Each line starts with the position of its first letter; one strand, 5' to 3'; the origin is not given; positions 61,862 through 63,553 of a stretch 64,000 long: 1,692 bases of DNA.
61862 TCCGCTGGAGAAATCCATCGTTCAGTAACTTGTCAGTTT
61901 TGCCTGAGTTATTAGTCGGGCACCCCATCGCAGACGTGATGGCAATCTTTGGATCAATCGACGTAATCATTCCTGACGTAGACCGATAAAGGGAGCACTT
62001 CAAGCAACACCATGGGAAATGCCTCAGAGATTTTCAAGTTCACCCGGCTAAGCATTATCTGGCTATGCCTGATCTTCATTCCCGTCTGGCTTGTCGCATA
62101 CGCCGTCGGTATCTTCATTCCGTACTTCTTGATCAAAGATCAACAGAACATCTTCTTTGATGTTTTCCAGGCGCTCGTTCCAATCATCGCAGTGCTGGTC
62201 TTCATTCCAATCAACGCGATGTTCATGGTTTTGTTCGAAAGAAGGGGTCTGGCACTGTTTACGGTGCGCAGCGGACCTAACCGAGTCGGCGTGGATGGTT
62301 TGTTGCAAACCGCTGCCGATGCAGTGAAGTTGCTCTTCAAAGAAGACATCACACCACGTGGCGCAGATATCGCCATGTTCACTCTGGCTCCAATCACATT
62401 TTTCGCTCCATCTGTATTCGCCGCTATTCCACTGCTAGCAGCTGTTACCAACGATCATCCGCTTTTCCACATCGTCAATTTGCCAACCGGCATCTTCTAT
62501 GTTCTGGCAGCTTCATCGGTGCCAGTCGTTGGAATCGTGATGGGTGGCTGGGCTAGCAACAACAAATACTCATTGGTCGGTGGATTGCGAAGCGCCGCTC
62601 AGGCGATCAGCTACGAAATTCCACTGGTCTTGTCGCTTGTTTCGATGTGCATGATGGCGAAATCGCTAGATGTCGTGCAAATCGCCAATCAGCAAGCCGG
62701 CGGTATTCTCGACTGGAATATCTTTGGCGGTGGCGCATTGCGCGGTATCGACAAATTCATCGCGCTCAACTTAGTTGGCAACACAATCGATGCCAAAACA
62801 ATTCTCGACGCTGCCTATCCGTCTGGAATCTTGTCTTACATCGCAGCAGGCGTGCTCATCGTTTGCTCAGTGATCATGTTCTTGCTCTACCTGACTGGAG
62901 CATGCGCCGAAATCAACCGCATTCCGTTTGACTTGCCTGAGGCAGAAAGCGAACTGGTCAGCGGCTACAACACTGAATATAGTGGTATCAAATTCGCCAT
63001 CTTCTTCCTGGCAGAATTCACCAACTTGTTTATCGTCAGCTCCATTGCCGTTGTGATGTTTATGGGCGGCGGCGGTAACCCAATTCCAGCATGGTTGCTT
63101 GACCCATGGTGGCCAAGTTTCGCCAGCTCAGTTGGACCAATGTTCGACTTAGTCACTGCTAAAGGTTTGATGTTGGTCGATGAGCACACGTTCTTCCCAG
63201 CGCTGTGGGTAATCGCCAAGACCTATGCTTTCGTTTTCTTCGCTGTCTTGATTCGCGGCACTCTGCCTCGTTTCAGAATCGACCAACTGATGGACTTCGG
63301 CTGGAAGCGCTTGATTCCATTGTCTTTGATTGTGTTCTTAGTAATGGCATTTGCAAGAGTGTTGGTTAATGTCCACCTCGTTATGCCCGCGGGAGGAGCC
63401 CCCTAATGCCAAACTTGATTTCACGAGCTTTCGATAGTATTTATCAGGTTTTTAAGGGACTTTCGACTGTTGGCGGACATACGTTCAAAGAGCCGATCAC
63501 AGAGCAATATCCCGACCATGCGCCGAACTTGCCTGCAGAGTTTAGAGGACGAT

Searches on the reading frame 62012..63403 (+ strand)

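Call 65: search_protein_families(library=pfam, proteins=[window:62012-63403:+], max_evalue=0.00001)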
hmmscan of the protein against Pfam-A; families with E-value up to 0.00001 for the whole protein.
window:62012-63403:+ (464 aa): 1 family
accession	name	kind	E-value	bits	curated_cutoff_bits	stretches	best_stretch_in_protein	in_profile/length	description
PF00146.26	NADHdh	-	1.7e-100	336.6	27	1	58-446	3-298/298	NADH dehydrogenase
